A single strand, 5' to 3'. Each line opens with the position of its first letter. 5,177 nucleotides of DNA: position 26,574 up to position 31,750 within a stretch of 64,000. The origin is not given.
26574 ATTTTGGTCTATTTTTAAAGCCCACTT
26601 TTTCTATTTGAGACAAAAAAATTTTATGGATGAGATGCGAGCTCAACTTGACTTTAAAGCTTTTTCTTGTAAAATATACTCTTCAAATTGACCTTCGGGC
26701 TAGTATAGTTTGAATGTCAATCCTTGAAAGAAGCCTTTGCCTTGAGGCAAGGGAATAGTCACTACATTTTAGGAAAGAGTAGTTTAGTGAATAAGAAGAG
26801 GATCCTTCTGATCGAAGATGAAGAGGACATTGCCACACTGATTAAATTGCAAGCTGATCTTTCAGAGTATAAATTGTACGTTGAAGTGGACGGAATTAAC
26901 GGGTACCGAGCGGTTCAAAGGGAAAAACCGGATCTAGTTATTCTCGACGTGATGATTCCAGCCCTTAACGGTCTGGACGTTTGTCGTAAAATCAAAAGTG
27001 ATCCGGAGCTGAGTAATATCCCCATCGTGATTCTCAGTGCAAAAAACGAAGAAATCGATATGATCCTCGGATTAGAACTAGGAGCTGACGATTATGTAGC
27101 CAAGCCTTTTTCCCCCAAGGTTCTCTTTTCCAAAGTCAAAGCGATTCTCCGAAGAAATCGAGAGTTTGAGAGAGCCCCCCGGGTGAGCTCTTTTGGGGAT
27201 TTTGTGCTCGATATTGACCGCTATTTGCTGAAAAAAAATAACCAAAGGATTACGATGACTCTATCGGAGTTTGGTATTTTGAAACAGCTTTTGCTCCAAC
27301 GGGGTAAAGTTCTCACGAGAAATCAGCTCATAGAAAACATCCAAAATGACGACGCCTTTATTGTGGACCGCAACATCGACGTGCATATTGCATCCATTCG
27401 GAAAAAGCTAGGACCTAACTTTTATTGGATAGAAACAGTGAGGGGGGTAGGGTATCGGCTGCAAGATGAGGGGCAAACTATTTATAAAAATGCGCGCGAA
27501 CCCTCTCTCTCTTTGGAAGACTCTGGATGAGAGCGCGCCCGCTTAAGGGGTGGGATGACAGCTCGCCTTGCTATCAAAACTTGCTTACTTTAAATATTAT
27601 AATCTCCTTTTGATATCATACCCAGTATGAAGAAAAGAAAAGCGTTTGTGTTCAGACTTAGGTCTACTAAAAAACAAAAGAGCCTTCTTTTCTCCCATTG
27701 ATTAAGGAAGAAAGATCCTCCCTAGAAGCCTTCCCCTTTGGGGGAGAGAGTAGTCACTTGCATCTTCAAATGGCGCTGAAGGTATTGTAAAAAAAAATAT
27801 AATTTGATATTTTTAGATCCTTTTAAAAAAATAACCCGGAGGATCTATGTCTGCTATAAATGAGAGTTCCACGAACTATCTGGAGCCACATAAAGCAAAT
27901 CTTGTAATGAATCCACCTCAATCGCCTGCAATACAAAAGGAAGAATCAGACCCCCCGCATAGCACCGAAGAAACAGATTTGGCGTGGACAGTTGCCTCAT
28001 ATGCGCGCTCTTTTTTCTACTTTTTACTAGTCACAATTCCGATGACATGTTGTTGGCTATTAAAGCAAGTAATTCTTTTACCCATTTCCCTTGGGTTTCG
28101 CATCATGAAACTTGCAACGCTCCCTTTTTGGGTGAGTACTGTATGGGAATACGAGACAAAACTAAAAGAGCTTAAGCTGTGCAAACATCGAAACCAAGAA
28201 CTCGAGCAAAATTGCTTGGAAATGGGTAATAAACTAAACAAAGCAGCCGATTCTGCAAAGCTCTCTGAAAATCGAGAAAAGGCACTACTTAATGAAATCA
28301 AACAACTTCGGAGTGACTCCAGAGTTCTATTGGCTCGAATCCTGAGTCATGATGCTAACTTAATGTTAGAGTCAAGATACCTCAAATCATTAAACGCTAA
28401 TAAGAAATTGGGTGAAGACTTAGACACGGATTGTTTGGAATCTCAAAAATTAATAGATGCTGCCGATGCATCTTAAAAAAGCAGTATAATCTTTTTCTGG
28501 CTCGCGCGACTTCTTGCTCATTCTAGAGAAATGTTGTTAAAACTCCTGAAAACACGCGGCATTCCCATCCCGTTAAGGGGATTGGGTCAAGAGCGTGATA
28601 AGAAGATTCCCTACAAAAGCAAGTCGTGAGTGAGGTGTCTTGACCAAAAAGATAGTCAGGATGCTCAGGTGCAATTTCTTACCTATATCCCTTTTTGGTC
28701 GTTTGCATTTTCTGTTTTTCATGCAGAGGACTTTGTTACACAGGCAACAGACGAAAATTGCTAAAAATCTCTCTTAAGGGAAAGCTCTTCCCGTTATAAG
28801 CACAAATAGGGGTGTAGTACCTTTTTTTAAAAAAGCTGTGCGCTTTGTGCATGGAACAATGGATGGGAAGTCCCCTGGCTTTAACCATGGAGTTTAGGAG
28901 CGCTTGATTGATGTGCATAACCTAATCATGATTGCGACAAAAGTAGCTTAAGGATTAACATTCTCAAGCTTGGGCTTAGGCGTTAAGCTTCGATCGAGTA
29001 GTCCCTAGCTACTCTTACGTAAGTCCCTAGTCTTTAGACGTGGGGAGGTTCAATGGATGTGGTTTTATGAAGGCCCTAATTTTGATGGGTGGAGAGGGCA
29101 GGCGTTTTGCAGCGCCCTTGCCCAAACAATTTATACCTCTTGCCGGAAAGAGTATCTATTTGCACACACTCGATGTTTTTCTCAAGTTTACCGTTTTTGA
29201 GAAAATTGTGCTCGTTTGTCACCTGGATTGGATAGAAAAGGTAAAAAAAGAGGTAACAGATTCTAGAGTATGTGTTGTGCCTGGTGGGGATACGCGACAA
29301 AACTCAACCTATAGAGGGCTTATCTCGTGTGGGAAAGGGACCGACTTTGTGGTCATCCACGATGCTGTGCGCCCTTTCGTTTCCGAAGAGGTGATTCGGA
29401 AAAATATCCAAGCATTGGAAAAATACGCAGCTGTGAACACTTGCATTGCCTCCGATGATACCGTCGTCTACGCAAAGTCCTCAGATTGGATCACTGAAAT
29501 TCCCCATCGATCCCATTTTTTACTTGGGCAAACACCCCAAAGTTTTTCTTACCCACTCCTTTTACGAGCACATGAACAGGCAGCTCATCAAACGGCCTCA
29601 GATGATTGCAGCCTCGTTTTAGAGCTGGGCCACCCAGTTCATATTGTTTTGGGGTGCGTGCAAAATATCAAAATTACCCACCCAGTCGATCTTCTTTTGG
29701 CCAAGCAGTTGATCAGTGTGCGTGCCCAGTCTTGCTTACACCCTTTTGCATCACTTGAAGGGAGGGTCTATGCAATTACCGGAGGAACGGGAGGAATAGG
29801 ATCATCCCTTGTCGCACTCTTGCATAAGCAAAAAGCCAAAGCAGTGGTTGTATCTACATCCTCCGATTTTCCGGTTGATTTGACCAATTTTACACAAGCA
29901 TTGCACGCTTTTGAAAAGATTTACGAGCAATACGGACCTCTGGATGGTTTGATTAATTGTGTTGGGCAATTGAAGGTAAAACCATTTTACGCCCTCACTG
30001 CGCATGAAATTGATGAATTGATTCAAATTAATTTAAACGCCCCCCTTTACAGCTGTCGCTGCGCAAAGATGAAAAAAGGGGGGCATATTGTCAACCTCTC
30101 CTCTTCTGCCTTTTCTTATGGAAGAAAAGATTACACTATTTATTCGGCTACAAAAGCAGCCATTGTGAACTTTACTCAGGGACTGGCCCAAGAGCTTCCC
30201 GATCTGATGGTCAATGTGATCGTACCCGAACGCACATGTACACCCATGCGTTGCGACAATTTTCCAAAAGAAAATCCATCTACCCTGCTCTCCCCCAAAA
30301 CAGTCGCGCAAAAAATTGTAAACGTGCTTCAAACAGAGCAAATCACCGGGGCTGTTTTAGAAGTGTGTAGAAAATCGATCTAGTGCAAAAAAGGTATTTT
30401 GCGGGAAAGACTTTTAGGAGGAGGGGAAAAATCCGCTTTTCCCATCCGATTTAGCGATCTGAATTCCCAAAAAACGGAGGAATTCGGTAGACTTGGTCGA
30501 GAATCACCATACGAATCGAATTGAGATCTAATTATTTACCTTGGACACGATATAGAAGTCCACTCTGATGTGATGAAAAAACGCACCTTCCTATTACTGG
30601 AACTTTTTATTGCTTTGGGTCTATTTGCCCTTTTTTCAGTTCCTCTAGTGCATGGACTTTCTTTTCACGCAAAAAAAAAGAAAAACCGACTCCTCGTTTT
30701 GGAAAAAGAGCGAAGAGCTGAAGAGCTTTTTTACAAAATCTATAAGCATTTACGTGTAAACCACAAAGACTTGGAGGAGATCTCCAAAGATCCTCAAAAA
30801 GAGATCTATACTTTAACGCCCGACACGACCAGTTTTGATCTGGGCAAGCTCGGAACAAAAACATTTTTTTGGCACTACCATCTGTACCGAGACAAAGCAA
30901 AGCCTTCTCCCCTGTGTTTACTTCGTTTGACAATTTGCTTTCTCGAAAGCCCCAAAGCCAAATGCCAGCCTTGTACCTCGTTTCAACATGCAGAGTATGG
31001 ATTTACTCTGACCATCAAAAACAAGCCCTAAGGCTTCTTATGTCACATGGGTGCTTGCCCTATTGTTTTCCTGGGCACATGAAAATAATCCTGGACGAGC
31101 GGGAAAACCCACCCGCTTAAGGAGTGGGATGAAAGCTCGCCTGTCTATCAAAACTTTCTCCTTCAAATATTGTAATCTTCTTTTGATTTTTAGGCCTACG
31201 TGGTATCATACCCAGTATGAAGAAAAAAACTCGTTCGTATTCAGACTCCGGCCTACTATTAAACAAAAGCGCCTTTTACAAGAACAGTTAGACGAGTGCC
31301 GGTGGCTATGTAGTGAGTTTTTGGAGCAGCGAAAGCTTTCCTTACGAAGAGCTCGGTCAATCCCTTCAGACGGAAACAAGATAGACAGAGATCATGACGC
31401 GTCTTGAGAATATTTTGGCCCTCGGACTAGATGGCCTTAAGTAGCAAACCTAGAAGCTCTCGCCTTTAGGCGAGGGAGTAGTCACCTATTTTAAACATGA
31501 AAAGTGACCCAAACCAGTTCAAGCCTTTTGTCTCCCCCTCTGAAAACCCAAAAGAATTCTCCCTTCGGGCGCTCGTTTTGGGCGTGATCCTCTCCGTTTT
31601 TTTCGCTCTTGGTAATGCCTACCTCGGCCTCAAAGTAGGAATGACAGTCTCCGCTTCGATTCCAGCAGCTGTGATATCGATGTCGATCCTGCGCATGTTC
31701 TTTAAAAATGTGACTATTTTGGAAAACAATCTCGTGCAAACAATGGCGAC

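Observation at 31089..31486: Family A reference copy: internally deleted TnpB-type element retaining both hairpin ends and both termini of tnpB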

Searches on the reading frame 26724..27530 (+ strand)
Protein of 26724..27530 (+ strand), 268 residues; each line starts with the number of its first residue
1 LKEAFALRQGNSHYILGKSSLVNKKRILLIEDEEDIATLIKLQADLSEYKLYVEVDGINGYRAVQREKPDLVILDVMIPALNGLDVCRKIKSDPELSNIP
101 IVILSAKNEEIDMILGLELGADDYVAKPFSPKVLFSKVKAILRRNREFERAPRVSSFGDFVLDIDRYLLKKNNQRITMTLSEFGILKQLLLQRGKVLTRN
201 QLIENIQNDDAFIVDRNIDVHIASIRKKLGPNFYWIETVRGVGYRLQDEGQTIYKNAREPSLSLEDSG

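Call 53: search_protein_families(library=pfam, proteins=[window:26724-27530:+], max_evalue=0.001)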
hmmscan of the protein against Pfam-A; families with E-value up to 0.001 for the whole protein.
window:26724-27530:+ (268 aa): 2 families
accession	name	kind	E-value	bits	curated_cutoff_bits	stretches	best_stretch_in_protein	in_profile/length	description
PF00072.30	Response_reg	-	5.6e-23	81.7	30.2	1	27-138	1-110/111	Response regulator receiver domain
PF00486.34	Trans_reg_C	-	1.8e-20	73.2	26.2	1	174-246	2-77/77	Transcriptional regulatory protein, C terminal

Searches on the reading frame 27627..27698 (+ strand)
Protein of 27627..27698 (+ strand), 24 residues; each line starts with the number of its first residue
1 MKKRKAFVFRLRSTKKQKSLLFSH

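Call 10: search_protein_families(library=pfam, proteins=[window:27627-27698:+], max_evalue=10)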
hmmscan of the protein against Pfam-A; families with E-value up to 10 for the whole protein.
seq(24 aa): 1 family
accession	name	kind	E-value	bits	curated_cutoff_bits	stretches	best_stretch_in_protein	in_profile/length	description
PF12323.14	HTH_OrfB_IS605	-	0.01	15.7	21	1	1-21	1-20/47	Helix-turn-helix domain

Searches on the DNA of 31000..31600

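Call 37: search_rna_families(source=window, start=31000, end=31600, threshold=evalue, max_evalue=10)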
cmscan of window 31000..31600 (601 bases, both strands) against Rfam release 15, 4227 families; matches with E-value up to 10: 0.
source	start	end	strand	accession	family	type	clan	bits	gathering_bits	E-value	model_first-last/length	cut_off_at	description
